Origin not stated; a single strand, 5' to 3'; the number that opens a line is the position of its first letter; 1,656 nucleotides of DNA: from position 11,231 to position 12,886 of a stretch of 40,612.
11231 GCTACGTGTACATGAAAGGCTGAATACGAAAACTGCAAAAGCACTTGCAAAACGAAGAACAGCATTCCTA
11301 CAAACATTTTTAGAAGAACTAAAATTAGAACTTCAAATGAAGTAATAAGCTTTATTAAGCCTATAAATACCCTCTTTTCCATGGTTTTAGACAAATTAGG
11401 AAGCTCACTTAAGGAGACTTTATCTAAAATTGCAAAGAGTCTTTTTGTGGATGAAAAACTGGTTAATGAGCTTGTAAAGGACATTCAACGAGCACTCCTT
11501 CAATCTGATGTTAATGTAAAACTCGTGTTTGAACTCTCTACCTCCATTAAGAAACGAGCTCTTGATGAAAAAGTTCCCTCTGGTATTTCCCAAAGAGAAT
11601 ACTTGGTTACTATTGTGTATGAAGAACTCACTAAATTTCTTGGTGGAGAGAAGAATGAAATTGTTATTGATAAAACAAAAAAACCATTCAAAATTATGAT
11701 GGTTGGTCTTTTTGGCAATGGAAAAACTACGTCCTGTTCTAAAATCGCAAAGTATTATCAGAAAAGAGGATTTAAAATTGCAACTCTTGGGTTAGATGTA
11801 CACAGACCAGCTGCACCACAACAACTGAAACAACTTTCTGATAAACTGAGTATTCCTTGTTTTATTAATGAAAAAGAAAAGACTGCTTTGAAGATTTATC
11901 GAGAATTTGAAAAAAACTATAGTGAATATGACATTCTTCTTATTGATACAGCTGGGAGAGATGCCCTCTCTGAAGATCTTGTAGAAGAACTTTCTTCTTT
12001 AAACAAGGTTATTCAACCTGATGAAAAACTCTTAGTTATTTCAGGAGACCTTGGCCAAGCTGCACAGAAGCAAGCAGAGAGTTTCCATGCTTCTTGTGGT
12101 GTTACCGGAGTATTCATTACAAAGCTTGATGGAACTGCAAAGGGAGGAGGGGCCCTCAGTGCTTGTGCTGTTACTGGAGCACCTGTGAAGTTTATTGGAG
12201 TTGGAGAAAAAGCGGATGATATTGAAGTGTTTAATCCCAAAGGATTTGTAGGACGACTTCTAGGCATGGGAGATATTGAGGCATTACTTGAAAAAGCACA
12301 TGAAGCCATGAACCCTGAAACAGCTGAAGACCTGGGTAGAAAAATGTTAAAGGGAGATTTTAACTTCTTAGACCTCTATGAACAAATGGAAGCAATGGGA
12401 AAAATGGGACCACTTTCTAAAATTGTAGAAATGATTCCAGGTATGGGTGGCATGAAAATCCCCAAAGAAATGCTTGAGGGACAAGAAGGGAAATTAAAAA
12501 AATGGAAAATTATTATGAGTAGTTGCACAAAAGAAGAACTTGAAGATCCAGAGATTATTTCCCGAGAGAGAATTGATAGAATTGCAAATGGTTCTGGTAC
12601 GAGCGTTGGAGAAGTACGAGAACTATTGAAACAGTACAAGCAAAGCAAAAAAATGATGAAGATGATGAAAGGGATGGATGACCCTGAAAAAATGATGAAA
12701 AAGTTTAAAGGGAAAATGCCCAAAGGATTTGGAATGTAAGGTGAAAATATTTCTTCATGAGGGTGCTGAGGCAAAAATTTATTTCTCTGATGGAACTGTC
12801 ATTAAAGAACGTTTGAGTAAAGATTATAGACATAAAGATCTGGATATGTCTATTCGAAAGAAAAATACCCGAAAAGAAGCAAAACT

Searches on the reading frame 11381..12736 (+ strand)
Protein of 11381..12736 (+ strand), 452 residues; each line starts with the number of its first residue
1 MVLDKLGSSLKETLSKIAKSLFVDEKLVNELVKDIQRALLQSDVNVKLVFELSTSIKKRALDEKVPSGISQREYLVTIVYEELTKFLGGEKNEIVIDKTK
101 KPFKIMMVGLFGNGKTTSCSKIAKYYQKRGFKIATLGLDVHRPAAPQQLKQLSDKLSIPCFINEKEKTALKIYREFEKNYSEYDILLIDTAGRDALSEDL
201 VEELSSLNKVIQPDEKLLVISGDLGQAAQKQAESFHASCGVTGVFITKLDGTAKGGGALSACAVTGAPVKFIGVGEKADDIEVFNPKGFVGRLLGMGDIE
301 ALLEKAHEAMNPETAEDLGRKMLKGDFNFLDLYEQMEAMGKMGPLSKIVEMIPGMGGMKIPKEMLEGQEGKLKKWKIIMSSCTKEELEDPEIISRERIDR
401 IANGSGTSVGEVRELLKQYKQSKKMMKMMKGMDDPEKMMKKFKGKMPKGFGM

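Call 15: search_protein_families(library=pfam, proteins=[window:11381-12736:+], max_evalue=0.001)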
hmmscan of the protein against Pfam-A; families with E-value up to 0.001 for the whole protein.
window:11381-12736:+ (452 aa): 3 families
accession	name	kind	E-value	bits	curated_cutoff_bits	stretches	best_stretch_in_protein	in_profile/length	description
PF00448.28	SRP54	-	1.2e-60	205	22.7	1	103-295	2-196/196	SRP54-type protein, GTPase domain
PF02978.25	SRP_SPB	-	2.4e-31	108.4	27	1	327-426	2-91/91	Signal peptide binding domain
PF02881.24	SRP54_N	-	9.2e-15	55.1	22.4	1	6-83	1-75/75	SRP54-type protein, helical bundle domain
